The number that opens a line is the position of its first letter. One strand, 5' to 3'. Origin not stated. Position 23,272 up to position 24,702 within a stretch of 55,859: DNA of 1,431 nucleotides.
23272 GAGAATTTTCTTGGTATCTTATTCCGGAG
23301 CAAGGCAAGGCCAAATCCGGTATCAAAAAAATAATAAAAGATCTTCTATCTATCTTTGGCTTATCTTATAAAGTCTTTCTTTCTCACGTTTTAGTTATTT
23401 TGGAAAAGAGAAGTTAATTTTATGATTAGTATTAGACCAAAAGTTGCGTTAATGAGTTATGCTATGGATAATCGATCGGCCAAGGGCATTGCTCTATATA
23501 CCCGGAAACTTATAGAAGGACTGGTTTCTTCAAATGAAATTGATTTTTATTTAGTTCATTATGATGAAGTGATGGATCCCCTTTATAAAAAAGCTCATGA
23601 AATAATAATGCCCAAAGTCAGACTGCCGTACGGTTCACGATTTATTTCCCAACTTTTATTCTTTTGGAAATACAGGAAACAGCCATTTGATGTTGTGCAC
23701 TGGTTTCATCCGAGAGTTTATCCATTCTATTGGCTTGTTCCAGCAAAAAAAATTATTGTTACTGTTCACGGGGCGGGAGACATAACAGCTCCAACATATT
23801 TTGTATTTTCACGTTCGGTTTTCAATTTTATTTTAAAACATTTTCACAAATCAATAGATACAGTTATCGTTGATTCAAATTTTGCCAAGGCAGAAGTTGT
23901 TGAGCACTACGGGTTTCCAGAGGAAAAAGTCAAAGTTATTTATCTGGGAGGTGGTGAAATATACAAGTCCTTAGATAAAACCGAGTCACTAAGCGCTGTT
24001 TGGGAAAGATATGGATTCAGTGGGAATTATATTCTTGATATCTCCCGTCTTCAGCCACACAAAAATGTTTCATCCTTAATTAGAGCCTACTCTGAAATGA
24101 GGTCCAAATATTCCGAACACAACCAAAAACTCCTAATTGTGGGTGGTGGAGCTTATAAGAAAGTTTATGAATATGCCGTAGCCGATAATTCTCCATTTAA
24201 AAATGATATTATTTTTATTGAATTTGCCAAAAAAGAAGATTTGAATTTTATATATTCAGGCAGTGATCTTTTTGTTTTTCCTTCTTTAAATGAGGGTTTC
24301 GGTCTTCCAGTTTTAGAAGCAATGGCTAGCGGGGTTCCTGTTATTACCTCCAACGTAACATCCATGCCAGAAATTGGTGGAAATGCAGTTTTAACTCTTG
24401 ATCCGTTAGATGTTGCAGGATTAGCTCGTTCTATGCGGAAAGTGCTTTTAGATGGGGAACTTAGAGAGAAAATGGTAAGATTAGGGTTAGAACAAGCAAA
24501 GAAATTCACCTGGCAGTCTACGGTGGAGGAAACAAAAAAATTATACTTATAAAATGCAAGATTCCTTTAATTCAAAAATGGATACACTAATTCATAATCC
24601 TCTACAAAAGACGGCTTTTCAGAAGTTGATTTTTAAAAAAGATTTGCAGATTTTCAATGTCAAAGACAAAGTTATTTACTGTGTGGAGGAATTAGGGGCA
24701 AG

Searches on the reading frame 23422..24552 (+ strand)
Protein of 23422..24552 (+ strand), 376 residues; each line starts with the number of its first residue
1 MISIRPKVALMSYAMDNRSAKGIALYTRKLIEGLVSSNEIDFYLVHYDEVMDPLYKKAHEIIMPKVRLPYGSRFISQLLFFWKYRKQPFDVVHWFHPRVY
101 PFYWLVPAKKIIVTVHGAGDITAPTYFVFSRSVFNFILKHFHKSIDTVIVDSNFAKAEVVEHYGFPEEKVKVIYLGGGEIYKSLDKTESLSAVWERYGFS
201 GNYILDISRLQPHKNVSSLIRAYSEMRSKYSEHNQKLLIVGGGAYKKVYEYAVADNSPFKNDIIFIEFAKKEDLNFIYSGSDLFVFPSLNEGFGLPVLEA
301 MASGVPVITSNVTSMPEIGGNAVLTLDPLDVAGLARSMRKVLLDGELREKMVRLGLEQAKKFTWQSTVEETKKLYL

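Call 28: find_encoding_contigs(protein=window:23422-24552:+, flank=10000, max_places=1)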
Protein window:23422-24552:+ (376 aa): 24 contigs read that carry it; 1 place shown.
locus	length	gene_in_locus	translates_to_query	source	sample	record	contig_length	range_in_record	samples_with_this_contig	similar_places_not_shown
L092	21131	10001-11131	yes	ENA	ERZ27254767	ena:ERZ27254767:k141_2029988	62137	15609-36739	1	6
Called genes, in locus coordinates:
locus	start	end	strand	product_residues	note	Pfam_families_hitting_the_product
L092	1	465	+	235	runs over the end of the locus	PF00535:Glycos_transf_2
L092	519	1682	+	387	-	PF01041:DegT_DnrJ_EryC1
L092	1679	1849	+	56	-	-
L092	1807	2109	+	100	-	PF00293:NUDIX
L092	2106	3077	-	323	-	PF01073:3Beta_HSD (faint), PF01370:Epimerase, PF13460:NAD_binding_10 (faint), PF16363:GDP_Man_Dehyd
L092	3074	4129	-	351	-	PF01370:Epimerase, PF04321:RmlD_sub_bind, PF16363:GDP_Man_Dehyd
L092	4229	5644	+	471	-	-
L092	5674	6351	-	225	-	PF01797:Y1_Tnp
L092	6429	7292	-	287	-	PF01073:3Beta_HSD (weak), PF01370:Epimerase, PF04321:RmlD_sub_bind (weak), PF13460:NAD_binding_10, PF02719:Polysacc_synt_2 (weak), PF07993:NAD_binding_4 (weak)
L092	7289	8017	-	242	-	PF13641:Glyco_tranf_2_3 (weak), PF00535:Glycos_transf_2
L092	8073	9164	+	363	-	PF13439:Glyco_transf_4, PF13579:Glyco_trans_4_4 (weak), PF20706:GT4-conflict, PF00534:Glycos_transf_1, PF13692:Glyco_trans_1_4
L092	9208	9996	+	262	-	PF01209:Ubie_methyltran, PF02353:CMAS (weak), PF13489:Methyltransf_23, PF07021:MetW, PF13649:Methyltransf_25, PF13847:Methyltransf_31, PF08241:Methyltransf_11, PF08242:Methyltransf_12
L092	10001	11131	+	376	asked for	PF13439:Glyco_transf_4, PF13579:Glyco_trans_4_4, PF00534:Glycos_transf_1, PF20706:GT4-conflict, PF13692:Glyco_trans_1_4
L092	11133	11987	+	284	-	PF05148:Methyltransf_8, PF13489:Methyltransf_23, PF13847:Methyltransf_31, PF01209:Ubie_methyltran (weak), PF08241:Methyltransf_11, PF08242:Methyltransf_12 (weak), PF13649:Methyltransf_25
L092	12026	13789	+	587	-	-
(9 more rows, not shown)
